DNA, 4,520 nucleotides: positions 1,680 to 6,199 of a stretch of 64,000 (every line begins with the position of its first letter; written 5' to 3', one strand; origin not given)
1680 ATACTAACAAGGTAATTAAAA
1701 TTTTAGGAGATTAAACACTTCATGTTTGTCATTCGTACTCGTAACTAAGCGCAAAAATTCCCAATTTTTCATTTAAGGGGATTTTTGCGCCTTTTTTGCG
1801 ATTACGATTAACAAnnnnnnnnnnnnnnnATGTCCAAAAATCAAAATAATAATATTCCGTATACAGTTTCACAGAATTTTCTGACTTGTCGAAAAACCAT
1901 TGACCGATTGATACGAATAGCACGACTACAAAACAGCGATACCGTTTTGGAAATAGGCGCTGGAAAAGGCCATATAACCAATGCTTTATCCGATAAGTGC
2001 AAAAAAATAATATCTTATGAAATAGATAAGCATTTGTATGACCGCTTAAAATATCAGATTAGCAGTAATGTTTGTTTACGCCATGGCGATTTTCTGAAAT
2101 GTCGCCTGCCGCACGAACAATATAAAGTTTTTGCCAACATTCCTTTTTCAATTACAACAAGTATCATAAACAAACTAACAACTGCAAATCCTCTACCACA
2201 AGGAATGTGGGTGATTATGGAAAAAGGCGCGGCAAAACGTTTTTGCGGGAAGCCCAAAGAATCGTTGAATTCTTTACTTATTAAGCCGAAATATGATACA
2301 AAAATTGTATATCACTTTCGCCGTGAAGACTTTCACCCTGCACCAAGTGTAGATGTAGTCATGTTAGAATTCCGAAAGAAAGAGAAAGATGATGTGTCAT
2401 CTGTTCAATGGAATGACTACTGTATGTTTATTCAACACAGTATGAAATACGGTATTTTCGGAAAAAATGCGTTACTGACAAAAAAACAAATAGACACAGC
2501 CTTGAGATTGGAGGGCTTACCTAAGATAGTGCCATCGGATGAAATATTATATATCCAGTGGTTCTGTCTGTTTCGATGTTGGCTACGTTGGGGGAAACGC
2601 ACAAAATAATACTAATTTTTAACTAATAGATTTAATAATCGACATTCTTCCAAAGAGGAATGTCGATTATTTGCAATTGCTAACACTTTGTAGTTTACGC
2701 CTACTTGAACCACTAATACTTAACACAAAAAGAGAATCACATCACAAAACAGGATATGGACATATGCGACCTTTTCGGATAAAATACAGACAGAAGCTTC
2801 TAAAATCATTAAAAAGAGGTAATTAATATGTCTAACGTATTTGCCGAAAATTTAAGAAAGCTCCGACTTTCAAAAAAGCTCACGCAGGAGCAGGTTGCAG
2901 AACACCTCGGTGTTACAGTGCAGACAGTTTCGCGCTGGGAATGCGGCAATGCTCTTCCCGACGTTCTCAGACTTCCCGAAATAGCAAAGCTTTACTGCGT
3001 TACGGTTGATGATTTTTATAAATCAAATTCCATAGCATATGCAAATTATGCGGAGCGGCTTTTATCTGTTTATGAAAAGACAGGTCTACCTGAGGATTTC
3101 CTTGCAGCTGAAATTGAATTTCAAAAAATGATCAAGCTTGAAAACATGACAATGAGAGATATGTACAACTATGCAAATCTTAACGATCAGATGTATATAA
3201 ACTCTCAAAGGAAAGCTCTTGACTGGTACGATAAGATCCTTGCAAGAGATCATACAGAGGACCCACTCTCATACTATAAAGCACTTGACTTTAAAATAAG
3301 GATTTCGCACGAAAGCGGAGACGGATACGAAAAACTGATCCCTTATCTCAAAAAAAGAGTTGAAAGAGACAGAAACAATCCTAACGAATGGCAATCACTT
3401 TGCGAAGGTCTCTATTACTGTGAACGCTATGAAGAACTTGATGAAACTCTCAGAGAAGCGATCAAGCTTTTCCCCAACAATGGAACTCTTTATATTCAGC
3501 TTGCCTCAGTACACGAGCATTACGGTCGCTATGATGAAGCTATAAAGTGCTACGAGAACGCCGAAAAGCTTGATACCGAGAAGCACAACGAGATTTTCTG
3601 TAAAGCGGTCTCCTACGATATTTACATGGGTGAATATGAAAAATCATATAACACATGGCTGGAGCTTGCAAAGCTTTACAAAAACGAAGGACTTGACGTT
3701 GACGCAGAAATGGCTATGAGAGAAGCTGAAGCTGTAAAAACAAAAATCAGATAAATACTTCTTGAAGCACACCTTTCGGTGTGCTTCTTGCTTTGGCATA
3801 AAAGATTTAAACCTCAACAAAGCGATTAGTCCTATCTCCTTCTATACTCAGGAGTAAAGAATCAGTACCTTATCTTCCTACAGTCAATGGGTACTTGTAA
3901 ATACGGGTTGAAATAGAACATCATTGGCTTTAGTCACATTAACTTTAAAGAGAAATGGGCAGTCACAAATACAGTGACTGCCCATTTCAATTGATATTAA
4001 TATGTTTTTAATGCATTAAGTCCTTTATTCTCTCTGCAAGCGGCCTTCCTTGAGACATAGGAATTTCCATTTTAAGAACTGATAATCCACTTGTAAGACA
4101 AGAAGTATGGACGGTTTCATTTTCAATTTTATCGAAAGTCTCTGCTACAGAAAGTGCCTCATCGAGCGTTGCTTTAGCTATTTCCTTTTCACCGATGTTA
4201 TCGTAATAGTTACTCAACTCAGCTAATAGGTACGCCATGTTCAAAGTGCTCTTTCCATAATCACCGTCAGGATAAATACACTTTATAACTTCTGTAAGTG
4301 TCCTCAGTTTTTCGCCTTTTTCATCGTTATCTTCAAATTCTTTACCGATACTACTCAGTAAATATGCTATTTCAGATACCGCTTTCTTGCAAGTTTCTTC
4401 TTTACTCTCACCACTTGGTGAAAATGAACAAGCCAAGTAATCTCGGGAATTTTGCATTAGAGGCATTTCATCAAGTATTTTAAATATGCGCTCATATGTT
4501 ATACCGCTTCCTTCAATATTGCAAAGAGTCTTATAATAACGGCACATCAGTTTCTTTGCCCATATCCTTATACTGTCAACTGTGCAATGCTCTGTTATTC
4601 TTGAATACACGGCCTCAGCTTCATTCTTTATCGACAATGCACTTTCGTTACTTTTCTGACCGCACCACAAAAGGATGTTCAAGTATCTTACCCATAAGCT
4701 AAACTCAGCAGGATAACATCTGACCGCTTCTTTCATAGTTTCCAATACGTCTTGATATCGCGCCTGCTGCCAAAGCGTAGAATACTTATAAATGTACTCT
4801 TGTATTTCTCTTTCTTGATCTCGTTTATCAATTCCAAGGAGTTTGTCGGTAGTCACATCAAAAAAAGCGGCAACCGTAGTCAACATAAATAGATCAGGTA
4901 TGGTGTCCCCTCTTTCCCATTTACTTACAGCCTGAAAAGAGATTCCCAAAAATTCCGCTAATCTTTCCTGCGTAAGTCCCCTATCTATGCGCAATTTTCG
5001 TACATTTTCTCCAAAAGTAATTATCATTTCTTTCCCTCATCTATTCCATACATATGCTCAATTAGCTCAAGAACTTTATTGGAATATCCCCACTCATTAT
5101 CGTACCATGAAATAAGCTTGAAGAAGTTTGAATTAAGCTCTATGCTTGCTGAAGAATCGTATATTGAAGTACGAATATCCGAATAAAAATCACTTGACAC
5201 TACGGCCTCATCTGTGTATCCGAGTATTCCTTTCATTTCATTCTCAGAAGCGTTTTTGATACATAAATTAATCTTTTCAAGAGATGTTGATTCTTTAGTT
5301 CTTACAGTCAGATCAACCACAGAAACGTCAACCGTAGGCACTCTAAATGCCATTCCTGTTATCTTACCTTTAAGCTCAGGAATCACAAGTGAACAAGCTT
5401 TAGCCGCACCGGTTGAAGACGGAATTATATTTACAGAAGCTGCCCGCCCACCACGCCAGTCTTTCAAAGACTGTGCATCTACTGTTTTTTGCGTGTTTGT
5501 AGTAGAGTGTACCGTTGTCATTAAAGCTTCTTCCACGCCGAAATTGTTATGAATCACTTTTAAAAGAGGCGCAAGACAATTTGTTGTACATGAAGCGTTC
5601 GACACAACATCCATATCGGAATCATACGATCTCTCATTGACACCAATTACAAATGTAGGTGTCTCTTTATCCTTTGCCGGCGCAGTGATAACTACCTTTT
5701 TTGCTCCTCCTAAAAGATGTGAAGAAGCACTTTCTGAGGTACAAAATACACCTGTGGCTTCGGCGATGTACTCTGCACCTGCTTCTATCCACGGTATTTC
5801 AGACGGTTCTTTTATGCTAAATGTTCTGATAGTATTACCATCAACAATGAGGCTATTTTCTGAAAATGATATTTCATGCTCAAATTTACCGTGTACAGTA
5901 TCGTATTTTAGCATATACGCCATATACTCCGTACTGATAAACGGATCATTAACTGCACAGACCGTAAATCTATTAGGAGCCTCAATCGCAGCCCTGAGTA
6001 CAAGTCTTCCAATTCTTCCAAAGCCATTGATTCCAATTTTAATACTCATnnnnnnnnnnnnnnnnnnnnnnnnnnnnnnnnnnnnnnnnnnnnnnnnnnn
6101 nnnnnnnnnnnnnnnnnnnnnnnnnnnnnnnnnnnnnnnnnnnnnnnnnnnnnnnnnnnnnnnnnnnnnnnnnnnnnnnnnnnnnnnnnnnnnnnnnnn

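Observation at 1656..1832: erm-type methyltransferase behind a minimal 8-codon leader (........) whose stop abuts an intrinsic terminator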

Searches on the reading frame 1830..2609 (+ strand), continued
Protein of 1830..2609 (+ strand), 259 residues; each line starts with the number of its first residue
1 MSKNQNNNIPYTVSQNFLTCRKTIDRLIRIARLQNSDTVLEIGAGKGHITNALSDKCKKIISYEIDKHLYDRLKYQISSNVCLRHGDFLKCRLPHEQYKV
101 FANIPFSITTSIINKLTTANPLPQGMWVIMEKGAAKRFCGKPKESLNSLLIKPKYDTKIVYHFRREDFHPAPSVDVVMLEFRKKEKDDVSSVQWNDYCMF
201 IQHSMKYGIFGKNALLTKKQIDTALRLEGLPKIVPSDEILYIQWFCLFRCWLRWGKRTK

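Call 29: search_dna_similar(query=window:1830-2606:+, collection=plasmids, mode=protein, max_rows=25, rows=spread)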
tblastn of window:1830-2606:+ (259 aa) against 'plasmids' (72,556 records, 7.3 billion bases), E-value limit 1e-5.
Records with a match: 1767; places in all: 2012; records where one place covers at least 80% of the query: 1487.
Best place of each record, by identity: <60% 1767.
By first word of the organism name: Enterococcus 788; Escherichia 292; Staphylococcus 198; Klebsiella 157; Shigella 55; Streptococcus 26; Salmonella 26; Lactococcus 18; Providencia 13; Acinetobacter 11; and 66 more.
By predicted mobility (MOB-suite, as given by PLSDB): conjugative 676; non-mobilizable 572; mobilizable 519.
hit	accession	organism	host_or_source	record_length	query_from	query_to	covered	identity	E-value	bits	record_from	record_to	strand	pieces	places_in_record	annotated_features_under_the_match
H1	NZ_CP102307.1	Clostridium perfringens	swine,mixed culture,fecal sample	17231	2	249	96%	44.8%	7e-57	202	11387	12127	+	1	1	23S rRNA (adenine(2058)-N(6))-methyltransferase Erm(Q) | erm(Q): 23S rRNA (adenine(2058)-N(6))-methyltransferase Erm(Q) | ErmQ: Erm 23S ribosomal RNA methyltransferase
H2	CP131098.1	Enterococcus faecium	Homo sapiens,blood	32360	2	257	99%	31.3%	4e-27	116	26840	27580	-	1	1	ErmB: Erm 23S ribosomal RNA methyltransferase | erm(B): 23S rRNA (adenine(2058)-N(6))-methyltransferase Erm(B)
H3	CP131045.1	Enterococcus faecium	Homo sapiens,blood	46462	2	257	99%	31.3%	4e-27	116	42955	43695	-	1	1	ErmB: Erm 23S ribosomal RNA methyltransferase | erm(B): 23S rRNA (adenine(2058)-N(6))-methyltransferase Erm(B)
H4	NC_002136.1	Streptococcus agalactiae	-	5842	6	257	97%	31.4%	2e-26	114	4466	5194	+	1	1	erm(B): 23S rRNA (adenine(2058)-N(6))-methyltransferase Erm(B) | ErmB: Erm 23S ribosomal RNA methyltransferase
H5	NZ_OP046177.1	Enterococcus faecalis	-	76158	6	257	97%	31.4%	3e-26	114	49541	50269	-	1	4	erm(B): 23S rRNA (adenine(2058)-N(6))-methyltransferase Erm(B) (x2)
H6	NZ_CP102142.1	Streptococcus suis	Pig,Pure cell culture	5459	6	257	97%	31.0%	4e-26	114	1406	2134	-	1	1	ErmB: Erm 23S ribosomal RNA methyltransferase | erm(B): 23S rRNA (adenine(2058)-N(6))-methyltransferase Erm(B)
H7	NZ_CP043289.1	Escherichia coli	Homo sapiens,pure culture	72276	6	257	97%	31.0%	4e-26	114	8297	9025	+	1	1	erm(B): 23S rRNA (adenine(2058)-N(6))-methyltransferase Erm(B) | ErmB: Erm 23S ribosomal RNA methyltransferase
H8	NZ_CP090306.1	Escherichia coli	Homo sapiens,faeces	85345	6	257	97%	31.0%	4e-26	114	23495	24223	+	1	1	erm(B): 23S rRNA (adenine(2058)-N(6))-methyltransferase Erm(B) | ErmB: Erm 23S ribosomal RNA methyltransferase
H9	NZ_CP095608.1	Klebsiella pneumoniae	Homo sapiens,Pure culture one microbial ...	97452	6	257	97%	31.0%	4e-26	114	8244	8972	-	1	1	ErmB: Erm 23S ribosomal RNA methyltransferase | erm(B): 23S rRNA (adenine(2058)-N(6))-methyltransferase Erm(B)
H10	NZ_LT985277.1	Escherichia coli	-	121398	6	257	97%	31.0%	4e-26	114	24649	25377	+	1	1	erm(B): 23S rRNA (adenine(2058)-N(6))-methyltransferase Erm(B) | ErmB: Erm 23S ribosomal RNA methyltransferase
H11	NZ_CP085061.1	Escherichia coli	Homo sapiens,pure culture,rectal swab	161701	6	257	97%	31.0%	4e-26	114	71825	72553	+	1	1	erm(B): 23S rRNA (adenine(2058)-N(6))-methyltransferase Erm(B) | ErmB: Erm 23S ribosomal RNA methyltransferase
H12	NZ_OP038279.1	Shigella sonnei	-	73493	6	257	97%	31.0%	1e-25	112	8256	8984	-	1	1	ErmB: Erm 23S ribosomal RNA methyltransferase | erm(B): 23S rRNA (adenine(2058)-N(6))-methyltransferase Erm(B)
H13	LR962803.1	Enterococcus faecalis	-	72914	6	257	97%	31.0%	1e-25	112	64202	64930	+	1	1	erm(B): 23S rRNA (adenine(2058)-N(6))-methyltransferase Erm(B) | ErmB: Erm 23S ribosomal RNA methyltransferase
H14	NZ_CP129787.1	Klebsiella pneumoniae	Homo sapiens,whole organism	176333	14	201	73%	41.0%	5e-28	150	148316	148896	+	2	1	Erm(42): Erm 23S ribosomal RNA methyltransferase (x2)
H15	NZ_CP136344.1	Enterococcus faecalis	Homo sapiens,urine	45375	6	257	97%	30.6%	2e-25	112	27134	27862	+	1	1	erm(B): 23S rRNA (adenine(2058)-N(6))-methyltransferase Erm(B) | ErmB: Erm 23S ribosomal RNA methyltransferase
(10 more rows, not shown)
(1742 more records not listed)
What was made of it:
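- On A named Erm class, e.g. Erm(Q): The best match is Erm(Q) at 44.8%, then Erm(42) at about 41% over 73% of the length, then Erm(B) at 31% (call 29).
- Closest known: Erm. Same: 44.8% identity over 96% of the protein (call 29).
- Nearest named class is Erm(Q), 44.8% identity (call 29).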

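Call 30: get_annotated_region(hit=H1, flank=1500)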
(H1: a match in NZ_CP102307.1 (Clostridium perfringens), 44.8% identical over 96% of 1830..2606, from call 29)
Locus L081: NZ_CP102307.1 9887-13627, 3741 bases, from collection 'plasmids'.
description: Clostridium perfringens strain JXNC-3B plasmid unnamed5, complete sequence
organism: Clostridium perfringens (NCBI taxid 1502)
taxonomy: Bacteria; Bacillota; Clostridia; Eubacteriales; Clostridiaceae; Clostridium; Clostridium perfringens
host: -; source: swine,mixed culture,fecal sample; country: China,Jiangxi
typing (MOB-suite, as given by PLSDB): non-mobilizable
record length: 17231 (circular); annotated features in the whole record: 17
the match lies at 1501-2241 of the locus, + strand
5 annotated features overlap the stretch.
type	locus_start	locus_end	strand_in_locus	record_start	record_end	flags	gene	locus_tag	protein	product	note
CDS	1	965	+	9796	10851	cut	-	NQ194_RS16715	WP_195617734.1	IS1595 family transposase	-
CDS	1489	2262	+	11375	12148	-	-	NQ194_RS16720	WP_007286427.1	23S rRNA (adenine(2058)-N(6))-methyltransferase Erm(Q)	-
predicted_resistance_gene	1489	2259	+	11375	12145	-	erm(Q)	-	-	23S rRNA (adenine(2058)-N(6))-methyltransferase Erm(Q)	predicted by amrfinderplus; class LINCOSAMIDE/MACROLIDE/STREPTOGRAMIN; identity 100.0%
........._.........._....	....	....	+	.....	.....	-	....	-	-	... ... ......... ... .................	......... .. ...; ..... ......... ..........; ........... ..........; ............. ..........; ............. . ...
CDS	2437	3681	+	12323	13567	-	hflX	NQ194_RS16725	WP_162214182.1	GTPase HflX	GO:0008150 - biological_process [Evidence IEA]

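Call 43: find_encoding_contigs(protein=P0002, flank=1500, max_places=3)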
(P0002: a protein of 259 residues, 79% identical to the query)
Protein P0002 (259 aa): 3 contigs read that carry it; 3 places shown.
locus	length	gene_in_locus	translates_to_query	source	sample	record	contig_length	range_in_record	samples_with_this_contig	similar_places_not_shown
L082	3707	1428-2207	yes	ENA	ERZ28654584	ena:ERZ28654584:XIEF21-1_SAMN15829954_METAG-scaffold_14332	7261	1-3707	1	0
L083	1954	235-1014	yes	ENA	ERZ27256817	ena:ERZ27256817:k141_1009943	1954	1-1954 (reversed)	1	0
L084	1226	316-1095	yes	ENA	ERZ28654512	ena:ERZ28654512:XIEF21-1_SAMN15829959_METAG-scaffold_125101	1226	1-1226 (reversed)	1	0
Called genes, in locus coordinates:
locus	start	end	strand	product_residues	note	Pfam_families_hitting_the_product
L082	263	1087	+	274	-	PF04909:Amidohydro_2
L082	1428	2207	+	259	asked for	PF00398:RrnaAD, PF13649:Methyltransf_25 (weak)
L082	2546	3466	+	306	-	PF01381:HTH_3, PF13560:HTH_31, PF07719:TPR_2 (faint), PF13428:TPR_14 (faint), PF00515:TPR_1 (faint), PF12895:ANAPC3 (faint), PF14559:TPR_19 (faint)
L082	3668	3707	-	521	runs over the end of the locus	PF00890:FAD_binding_2, PF01266:DAO, PF03486:HI0933_like (faint), PF07992:Pyr_redox_2 (weak), PF12831:FAD_oxidored (weak), PF13450:NAD_binding_8 (weak)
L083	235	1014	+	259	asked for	PF00398:RrnaAD, PF13649:Methyltransf_25 (weak)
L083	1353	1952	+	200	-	?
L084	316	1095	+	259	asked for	PF00398:RrnaAD, PF13649:Methyltransf_25 (weak)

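Call 44: find_encoding_contigs(protein=P0004, flank=1500, max_places=2)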
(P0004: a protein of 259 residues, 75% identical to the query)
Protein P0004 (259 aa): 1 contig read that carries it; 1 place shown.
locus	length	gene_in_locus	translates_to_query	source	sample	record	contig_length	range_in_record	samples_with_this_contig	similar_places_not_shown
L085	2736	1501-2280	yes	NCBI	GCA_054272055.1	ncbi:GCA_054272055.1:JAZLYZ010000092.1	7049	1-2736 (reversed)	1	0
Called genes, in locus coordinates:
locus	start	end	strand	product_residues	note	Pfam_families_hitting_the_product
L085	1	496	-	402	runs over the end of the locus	PF07690:MFS_1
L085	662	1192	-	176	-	-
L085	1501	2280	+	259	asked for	PF00398:RrnaAD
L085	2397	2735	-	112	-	?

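Call 45: find_encoding_contigs(protein=P0010, flank=1500, max_places=2)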
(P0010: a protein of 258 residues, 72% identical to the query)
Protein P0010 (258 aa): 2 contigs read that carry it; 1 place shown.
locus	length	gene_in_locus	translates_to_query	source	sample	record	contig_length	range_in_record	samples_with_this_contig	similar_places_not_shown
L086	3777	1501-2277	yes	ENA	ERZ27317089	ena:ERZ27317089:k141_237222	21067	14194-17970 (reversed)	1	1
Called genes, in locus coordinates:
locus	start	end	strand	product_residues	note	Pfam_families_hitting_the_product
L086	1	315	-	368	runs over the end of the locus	PF14607:GxDLY, PF14606:Lipase_GDSL_3, PF13472:Lipase_GDSL_2 (weak)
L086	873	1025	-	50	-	PF25223:DUF7841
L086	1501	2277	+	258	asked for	PF00398:RrnaAD, PF13649:Methyltransf_25 (weak)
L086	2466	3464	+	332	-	-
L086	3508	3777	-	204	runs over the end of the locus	PF11814:DUF3335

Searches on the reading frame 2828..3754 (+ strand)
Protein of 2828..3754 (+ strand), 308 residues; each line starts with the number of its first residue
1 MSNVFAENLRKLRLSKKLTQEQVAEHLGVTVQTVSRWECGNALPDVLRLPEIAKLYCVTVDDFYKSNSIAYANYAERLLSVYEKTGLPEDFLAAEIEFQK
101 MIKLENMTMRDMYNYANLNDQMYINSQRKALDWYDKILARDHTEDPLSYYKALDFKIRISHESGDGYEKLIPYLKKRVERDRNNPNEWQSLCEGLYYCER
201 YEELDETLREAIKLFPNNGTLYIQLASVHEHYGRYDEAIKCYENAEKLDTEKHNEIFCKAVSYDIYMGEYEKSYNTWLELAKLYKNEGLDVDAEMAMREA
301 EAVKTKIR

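Call 33: search_protein_families(library=pfam, proteins=[window:2828-3754:+], max_evalue=0.001)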
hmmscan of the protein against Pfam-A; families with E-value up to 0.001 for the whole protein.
window:2828-3754:+ (308 aa): 13 families
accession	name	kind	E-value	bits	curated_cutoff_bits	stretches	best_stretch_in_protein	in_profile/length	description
PF01381.28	HTH_3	-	7.8e-12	45.5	23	1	9-62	1-54/55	Helix-turn-helix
PF13560.12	HTH_31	-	6.4e-10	39.6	27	1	5-61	2-59/64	Helix-turn-helix domain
PF13428.12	TPR_14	-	6.7e-09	36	23.5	0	221-249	3-31/44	Tetratricopeptide repeat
PF07719.23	TPR_2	-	2.7e-07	30.6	27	1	221-249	3-31/34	Tetratricopeptide repeat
PF12844.13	HTH_19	-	6.4e-07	29.6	30.2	1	7-56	2-51/64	Helix-turn-helix domain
PF00515.34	TPR_1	-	5.5e-06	26.4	27.8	1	222-249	4-31/34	Tetratricopeptide repeat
PF13384.12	HTH_23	-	8.8e-06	25.8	24.6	1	9-37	8-37/50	Homeodomain-like domain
PF13176.12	TPR_7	-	3.9e-05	23.9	27.9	0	222-250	2-32/36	Tetratricopeptide repeat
PF13414.12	TPR_11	-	0.00013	22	26.8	0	233-249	8-24/42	TPR repeat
PF14559.12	TPR_19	-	0.00017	22.3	25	0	208-243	14-49/68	Tetratricopeptide repeat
PF13431.12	TPR_17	-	0.00017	22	24.4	1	208-239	2-33/34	Tetratricopeptide repeat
PF12569.14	NatA_aux_su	-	0.00017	21.2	33.3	1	199-277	206-283/515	N-terminal acetyltransferase A, auxiliary subunit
PF13181.12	TPR_8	-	0.0004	20.8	25.7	0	221-249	3-31/34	Tetratricopeptide repeat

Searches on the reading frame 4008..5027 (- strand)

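Call 33: search_protein_families(library=pfam, proteins=[window:4008-5027:-], max_evalue=0.001)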
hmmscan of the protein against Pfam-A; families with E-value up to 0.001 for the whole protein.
window:4008-5027:- (339 aa): 5 families
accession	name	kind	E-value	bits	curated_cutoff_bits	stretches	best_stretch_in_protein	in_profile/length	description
PF01381.28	HTH_3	-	2.9e-15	56.5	23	1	9-63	1-55/55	Helix-turn-helix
PF13560.12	HTH_31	-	3.7e-08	34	27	1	5-61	2-59/64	Helix-turn-helix domain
PF12844.13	HTH_19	-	1.3e-06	28.6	30.2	1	6-64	1-59/64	Helix-turn-helix domain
PF14549.12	P22_Cro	-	0.00037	20.6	30.2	1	20-46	12-36/60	DNA-binding transcriptional regulator Cro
PF13428.12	TPR_14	-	0.00085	20.2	23.5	0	83-116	9-42/44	Tetratricopeptide repeat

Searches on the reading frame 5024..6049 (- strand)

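Call 33: search_protein_families(library=pfam, proteins=[window:5024-6049:-], max_evalue=0.001)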
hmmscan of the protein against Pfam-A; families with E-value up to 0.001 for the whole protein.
window:5024-6049:- (341 aa): 2 families
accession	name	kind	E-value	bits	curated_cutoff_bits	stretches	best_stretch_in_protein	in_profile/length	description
PF02800.25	Gp_dh_C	-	1.2e-65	220.4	24.4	1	159-316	1-158/158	Glyceraldehyde 3-phosphate dehydrogenase, C-terminal domain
PF00044.30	Gp_dh_N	-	2.4e-35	121.3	31.7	1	3-104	1-100/101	Glyceraldehyde 3-phosphate dehydrogenase, NAD binding domain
